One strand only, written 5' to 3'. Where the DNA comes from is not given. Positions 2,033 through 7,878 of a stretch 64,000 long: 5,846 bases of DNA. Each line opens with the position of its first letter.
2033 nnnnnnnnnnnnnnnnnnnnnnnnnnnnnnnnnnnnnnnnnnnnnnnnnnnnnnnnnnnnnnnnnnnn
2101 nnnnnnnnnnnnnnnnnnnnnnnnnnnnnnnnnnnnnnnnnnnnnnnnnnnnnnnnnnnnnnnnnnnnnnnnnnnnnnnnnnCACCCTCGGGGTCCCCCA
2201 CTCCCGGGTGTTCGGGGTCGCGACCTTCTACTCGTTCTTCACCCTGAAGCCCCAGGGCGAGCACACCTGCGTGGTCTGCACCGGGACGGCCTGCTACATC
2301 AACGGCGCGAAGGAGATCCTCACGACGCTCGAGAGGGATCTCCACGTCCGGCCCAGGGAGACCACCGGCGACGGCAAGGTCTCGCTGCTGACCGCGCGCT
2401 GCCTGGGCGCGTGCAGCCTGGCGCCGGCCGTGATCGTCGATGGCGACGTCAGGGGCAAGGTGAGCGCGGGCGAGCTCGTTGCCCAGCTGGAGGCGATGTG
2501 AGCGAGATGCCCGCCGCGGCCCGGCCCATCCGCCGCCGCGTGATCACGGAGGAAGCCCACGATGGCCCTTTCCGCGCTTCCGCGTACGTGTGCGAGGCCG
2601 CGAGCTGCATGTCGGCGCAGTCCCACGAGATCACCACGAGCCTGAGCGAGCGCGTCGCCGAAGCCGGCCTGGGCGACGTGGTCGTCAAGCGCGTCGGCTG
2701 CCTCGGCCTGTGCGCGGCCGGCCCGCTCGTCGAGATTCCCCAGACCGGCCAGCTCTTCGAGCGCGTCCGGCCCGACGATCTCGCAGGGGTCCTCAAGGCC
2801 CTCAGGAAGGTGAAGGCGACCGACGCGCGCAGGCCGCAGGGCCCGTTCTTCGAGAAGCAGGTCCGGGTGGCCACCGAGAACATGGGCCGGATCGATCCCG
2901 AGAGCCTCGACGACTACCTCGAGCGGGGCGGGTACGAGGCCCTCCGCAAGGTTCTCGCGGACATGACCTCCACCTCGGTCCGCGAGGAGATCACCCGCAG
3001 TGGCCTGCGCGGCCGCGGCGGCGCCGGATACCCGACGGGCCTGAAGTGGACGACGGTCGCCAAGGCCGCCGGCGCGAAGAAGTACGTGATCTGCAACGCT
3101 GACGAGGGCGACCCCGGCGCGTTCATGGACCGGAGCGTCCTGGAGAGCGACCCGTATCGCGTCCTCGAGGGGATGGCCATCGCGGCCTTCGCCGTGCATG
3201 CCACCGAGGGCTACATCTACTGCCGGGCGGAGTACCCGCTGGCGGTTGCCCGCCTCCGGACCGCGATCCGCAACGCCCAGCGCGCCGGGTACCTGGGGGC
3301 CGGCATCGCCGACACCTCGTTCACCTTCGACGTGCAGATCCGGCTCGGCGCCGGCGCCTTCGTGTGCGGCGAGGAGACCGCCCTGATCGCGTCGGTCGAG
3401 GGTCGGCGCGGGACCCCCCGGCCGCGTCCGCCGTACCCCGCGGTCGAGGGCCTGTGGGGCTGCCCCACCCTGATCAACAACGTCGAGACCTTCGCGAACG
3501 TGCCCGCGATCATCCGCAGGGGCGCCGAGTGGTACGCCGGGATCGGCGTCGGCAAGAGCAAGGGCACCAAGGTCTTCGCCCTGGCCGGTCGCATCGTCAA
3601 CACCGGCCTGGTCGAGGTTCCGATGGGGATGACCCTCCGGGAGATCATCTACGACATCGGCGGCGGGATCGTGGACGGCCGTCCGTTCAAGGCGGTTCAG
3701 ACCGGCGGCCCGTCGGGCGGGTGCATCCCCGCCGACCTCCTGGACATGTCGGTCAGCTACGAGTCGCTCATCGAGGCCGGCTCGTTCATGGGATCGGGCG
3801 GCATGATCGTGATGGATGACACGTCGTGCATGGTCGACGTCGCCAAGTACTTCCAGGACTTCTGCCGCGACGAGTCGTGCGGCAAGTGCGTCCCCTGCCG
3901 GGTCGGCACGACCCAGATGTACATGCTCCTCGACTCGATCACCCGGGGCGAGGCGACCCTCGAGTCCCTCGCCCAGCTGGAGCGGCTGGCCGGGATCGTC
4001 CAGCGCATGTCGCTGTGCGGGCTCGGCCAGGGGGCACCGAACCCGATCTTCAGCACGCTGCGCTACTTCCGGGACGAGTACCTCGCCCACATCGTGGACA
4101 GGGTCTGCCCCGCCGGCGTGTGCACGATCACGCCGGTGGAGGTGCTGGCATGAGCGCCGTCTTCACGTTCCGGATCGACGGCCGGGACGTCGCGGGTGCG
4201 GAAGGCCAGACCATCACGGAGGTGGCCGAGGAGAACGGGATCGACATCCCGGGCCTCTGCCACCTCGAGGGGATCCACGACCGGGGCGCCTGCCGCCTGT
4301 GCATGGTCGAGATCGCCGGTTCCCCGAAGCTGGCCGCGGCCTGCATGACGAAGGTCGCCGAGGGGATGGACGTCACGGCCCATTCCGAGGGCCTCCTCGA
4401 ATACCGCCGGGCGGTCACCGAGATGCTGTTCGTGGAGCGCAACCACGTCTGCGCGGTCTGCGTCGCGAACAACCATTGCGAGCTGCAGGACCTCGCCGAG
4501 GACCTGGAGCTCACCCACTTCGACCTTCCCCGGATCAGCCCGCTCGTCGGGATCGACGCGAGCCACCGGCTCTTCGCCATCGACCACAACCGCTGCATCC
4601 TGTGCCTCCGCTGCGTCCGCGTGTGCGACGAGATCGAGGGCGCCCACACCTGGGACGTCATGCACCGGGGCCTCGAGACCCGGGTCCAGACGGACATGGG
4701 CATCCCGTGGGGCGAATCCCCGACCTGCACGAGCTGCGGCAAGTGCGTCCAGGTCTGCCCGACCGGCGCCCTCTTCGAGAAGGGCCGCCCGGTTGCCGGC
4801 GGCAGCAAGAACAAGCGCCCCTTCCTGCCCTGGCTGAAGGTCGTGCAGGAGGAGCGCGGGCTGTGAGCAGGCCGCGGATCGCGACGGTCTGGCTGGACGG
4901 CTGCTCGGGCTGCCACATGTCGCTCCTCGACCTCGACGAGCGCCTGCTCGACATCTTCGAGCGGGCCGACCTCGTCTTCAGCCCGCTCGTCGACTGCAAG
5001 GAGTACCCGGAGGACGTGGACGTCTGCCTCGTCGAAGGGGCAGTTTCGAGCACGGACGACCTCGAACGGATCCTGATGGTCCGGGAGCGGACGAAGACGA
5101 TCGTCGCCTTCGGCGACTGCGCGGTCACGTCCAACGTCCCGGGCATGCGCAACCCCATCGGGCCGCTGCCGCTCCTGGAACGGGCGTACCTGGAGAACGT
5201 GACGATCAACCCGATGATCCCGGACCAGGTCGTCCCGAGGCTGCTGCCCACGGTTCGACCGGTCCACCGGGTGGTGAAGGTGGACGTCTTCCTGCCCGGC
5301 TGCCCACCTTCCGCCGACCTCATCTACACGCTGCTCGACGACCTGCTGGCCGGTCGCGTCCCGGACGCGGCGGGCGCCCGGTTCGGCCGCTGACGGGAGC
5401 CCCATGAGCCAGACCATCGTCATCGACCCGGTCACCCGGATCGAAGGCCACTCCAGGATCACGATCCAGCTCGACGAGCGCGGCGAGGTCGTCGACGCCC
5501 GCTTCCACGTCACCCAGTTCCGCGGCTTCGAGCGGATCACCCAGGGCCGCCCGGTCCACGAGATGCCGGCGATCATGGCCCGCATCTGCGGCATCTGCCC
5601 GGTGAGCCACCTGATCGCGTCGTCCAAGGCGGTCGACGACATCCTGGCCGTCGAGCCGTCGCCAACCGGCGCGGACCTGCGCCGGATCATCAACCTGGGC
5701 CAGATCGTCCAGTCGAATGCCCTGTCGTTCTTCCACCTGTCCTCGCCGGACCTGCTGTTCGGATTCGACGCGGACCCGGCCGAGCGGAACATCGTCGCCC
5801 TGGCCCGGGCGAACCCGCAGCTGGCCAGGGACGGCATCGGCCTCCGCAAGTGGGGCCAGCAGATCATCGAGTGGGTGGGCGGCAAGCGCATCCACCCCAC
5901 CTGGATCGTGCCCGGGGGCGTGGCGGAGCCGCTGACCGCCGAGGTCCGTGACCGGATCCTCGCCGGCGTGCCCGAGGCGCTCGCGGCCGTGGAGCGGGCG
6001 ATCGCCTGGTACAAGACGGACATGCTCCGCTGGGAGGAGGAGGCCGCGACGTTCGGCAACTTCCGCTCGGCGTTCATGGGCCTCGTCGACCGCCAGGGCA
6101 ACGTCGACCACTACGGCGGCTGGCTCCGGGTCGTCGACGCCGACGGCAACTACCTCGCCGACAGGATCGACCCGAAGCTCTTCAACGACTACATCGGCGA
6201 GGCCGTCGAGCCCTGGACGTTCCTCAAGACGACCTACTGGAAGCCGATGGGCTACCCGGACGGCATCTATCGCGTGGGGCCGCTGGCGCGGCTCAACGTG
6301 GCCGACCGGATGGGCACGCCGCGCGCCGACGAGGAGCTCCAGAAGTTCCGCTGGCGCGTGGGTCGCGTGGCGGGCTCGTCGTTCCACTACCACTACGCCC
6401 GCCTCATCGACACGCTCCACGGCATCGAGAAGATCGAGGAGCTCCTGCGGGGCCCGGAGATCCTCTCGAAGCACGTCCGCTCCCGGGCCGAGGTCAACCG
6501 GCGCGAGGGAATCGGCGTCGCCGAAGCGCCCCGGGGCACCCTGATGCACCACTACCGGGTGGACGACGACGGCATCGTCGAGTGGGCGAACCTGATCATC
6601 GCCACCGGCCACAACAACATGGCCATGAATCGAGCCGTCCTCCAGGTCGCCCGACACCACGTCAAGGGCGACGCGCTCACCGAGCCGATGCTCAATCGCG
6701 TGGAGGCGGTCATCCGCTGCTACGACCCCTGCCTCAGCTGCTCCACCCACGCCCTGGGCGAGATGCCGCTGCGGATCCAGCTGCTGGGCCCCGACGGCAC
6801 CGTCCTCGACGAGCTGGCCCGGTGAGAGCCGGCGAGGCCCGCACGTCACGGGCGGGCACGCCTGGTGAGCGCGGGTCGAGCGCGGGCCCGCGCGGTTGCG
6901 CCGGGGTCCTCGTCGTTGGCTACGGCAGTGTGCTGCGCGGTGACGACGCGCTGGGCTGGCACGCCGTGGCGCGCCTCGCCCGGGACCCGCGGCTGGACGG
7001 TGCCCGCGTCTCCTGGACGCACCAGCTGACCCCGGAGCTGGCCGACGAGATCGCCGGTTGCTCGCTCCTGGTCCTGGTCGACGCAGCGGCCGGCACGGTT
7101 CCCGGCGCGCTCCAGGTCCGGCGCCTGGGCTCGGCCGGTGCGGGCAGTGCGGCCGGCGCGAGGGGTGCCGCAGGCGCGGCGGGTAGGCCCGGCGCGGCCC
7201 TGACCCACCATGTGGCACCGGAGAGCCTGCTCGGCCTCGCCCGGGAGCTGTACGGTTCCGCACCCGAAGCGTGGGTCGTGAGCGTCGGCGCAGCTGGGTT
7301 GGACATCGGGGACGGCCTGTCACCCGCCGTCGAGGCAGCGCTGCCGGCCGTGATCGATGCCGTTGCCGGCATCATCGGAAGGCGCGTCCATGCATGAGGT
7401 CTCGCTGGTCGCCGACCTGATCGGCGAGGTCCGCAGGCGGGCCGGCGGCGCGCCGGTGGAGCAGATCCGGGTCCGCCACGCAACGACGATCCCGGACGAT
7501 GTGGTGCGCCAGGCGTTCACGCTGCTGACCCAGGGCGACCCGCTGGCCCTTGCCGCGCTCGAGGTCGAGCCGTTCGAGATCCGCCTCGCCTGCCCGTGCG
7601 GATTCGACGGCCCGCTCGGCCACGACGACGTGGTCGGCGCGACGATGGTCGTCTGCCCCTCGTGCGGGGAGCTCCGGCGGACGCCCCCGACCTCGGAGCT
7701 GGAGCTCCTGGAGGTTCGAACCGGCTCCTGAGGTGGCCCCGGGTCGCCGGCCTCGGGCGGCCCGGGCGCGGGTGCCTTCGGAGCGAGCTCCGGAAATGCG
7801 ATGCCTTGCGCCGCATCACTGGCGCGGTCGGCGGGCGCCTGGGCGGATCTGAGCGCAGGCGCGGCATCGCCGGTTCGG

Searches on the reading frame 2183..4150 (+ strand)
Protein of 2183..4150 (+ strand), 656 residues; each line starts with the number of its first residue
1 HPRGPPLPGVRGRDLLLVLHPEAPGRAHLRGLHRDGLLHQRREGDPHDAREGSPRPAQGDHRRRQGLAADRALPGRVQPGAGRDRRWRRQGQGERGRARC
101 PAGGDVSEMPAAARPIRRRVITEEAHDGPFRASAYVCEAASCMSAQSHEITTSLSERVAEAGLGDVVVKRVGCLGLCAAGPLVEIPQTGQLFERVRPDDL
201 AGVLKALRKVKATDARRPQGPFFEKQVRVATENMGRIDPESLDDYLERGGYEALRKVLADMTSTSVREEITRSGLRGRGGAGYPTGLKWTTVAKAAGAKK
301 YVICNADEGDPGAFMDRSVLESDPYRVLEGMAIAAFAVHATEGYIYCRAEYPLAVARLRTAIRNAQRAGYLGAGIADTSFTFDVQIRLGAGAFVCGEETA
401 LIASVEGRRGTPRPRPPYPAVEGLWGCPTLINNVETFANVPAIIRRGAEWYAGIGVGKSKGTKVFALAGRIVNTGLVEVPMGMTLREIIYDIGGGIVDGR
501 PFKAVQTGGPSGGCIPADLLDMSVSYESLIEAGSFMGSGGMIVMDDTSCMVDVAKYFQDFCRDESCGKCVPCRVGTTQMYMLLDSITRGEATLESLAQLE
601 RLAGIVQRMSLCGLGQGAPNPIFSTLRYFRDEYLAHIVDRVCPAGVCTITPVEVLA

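Call 35: search_protein_families(library=pfam, proteins=[window:2183-4150:+], max_evalue=0.00001)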
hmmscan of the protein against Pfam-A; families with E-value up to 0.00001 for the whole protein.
window:2183-4150:+ (656 aa): 4 families
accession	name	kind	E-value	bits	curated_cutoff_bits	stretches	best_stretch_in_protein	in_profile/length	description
PF01512.22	Complex1_51K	-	4.7e-47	160.1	31.2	1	270-441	1-149/150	Nuo51 FMN-binding domain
PF10589.14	NADH_4Fe-4S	-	1.7e-31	108.4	23.5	1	552-636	1-85/85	NADH-ubiquinone oxidoreductase-F iron-sulfur binding region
PF01257.25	2Fe-2S_thioredx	-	6.7e-06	26.5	24.8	0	135-207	69-144/145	Thioredoxin-like [2Fe-2S] ferredoxin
PF10531.15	SLBB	-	7.2e-06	26.2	27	0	465-513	2-53/55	SLBB domain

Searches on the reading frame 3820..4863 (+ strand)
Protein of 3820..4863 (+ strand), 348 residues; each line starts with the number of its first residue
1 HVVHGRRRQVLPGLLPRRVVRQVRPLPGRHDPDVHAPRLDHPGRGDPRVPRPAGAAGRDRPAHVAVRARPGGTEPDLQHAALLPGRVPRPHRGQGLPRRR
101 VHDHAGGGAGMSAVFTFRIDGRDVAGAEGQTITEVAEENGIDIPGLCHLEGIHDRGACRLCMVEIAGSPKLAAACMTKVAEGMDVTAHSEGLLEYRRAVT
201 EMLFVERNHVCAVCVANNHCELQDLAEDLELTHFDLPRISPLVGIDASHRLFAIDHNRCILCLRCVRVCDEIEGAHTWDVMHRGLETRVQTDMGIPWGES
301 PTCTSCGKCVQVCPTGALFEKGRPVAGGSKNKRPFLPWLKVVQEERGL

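Call 35: search_protein_families(library=pfam, proteins=[window:3820-4863:+], max_evalue=0.00001)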
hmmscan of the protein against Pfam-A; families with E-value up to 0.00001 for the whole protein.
window:3820-4863:+ (348 aa): 8 families
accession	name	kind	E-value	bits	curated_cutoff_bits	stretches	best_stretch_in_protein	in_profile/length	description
PF13510.11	Fer2_4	-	9.7e-20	70.9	22.8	1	114-189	3-81/82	2Fe-2S iron-sulfur cluster binding domain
PF10588.14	NADH-G_4Fe-4S_3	-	3.2e-11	43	27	1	196-233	1-38/40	NADH-ubiquinone oxidoreductase-G iron-sulfur binding region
PF22117.2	Fer4_Nqo3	-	6.3e-11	42.7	27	1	253-318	5-66/67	NADH-quinone oxidoreductase subunit 3, ferredoxin-like domain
PF00037.32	Fer4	-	1e-08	35.1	21.1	1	303-318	8-23/24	4Fe-4S binding domain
PF12838.12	Fer4_7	-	9.7e-08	32.8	27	1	258-317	1-52/52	4Fe-4S dicluster domain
PF13237.11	Fer4_10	-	1.6e-06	28.4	25.5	0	254-314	4-53/53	4Fe-4S dicluster domain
PF12837.12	Fer4_6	-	1.8e-06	28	25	0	252-270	2-20/24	4Fe-4S binding domain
PF13187.11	Fer4_9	-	3.3e-06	27.5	27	1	258-317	1-51/52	4Fe-4S dicluster domain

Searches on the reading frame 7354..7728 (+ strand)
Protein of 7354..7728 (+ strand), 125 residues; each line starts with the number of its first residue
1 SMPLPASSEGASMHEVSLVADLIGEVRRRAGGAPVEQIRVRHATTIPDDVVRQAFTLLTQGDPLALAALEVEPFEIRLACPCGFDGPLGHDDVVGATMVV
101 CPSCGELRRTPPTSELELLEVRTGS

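Call 35: search_protein_families(library=pfam, proteins=[window:7354-7728:+], max_evalue=0.00001)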
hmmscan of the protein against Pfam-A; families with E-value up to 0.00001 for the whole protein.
window:7354-7728:+ (125 aa): 1 family
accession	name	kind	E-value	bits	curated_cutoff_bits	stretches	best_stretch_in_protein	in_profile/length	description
PF01155.25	HypA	-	4.7e-10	39.9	28.9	1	13-108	1-96/112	Hydrogenase/urease nickel incorporation, metallochaperone, hypA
